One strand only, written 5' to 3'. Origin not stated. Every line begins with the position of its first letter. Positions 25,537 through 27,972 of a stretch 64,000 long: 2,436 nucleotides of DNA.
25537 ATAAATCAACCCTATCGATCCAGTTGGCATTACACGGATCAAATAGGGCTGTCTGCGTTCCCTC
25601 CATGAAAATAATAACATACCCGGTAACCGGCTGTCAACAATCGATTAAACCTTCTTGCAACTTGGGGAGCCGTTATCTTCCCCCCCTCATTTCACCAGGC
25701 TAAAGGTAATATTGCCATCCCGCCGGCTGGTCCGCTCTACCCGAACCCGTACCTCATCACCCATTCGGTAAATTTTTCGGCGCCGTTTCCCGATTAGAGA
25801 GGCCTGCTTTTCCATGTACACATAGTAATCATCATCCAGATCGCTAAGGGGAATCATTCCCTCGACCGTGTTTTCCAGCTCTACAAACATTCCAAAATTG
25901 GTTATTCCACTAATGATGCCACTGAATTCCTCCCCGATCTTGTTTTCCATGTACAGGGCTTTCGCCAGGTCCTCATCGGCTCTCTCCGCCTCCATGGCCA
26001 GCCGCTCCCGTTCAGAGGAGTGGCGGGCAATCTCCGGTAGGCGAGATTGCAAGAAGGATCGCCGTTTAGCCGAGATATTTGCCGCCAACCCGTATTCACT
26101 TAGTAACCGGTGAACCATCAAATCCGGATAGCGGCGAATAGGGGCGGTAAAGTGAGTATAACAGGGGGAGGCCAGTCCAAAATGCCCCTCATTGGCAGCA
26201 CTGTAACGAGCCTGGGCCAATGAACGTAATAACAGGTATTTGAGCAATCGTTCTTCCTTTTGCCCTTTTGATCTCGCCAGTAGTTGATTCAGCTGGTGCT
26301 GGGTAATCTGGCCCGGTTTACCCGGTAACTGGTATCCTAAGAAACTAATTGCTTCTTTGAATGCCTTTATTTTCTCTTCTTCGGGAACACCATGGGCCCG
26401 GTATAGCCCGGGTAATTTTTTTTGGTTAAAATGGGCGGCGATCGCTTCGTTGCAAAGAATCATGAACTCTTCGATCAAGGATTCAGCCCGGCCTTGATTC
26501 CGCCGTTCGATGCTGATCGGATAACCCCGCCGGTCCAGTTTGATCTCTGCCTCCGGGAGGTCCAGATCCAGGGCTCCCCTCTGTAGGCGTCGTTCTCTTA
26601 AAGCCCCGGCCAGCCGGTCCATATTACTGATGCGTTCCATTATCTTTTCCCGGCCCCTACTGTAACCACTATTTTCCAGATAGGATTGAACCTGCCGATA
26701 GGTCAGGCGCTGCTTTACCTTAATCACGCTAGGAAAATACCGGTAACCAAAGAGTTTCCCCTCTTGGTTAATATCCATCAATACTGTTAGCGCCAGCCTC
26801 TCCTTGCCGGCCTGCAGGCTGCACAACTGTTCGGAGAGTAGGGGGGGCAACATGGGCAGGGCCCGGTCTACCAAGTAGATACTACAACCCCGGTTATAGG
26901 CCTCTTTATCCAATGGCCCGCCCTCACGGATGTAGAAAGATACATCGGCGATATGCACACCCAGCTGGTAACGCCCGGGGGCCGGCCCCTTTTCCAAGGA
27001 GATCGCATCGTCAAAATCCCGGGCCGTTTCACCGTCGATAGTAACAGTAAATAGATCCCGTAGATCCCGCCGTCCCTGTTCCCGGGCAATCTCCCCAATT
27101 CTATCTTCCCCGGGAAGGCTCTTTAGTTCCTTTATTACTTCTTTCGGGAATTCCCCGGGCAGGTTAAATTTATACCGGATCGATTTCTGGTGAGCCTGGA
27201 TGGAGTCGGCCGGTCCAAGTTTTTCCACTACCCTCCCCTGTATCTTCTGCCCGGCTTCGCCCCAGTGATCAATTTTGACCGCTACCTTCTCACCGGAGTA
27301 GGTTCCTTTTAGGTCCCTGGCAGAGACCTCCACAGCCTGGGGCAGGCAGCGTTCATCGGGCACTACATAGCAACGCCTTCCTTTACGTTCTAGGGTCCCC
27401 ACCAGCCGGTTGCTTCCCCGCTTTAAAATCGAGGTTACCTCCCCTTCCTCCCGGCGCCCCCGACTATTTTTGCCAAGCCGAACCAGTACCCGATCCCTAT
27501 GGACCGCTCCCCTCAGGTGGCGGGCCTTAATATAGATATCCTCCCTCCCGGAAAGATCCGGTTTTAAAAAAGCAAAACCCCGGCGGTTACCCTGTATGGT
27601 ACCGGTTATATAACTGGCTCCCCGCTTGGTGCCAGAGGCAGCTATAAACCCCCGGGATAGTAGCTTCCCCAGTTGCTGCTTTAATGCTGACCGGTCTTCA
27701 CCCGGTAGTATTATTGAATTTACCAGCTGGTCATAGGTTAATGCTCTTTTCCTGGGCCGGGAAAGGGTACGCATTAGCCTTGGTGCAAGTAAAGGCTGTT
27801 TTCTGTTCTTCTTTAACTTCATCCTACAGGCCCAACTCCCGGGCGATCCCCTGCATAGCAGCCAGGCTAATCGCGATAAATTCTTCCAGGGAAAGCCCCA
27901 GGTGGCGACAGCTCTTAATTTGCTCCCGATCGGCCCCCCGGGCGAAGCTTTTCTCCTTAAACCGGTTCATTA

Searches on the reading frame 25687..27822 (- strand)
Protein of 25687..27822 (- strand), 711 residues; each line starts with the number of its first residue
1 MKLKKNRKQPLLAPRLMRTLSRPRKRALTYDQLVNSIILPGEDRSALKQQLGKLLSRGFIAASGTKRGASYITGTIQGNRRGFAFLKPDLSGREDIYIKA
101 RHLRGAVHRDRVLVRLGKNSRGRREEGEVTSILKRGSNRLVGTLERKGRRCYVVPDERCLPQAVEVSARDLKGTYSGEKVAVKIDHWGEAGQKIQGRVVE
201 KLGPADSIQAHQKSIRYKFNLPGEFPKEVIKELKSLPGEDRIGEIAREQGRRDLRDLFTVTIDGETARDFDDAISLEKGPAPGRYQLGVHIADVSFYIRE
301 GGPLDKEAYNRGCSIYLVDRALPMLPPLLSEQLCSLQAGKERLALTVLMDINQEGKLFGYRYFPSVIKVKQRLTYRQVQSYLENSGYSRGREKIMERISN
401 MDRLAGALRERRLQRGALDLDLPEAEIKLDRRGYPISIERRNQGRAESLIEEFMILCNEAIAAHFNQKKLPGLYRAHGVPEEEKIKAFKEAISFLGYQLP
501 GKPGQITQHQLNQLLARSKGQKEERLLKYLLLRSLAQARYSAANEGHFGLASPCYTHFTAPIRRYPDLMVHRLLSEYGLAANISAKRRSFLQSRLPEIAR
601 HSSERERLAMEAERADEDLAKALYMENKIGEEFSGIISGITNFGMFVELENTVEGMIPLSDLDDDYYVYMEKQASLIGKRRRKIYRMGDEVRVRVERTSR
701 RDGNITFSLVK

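Call 14: search_protein_families(library=pfam, proteins=[window:25687-27822:-], max_evalue=0.001)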
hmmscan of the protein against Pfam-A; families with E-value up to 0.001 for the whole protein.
window:25687-27822:- (711 aa): 5 families
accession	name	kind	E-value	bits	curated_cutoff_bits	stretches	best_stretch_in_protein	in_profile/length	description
PF00773.25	RNB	-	5.3e-111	371.5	29.3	1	251-576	1-322/326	RNB domain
PF17876.7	CSD2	-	9.6e-21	74.1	26.2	1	152-226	1-74/74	Cold shock domain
PF08206.17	OB_RNB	-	2.5e-19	69.2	24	1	74-131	1-57/58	Ribonuclease B OB domain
PF00575.29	S1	-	3.6e-15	56.5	22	1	628-708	3-72/74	S1 RNA binding domain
PF17849.7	OB_Dis3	-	2.3e-05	24.8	22.8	1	152-217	3-74/77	Dis3-like cold-shock domain 2 (CSD2)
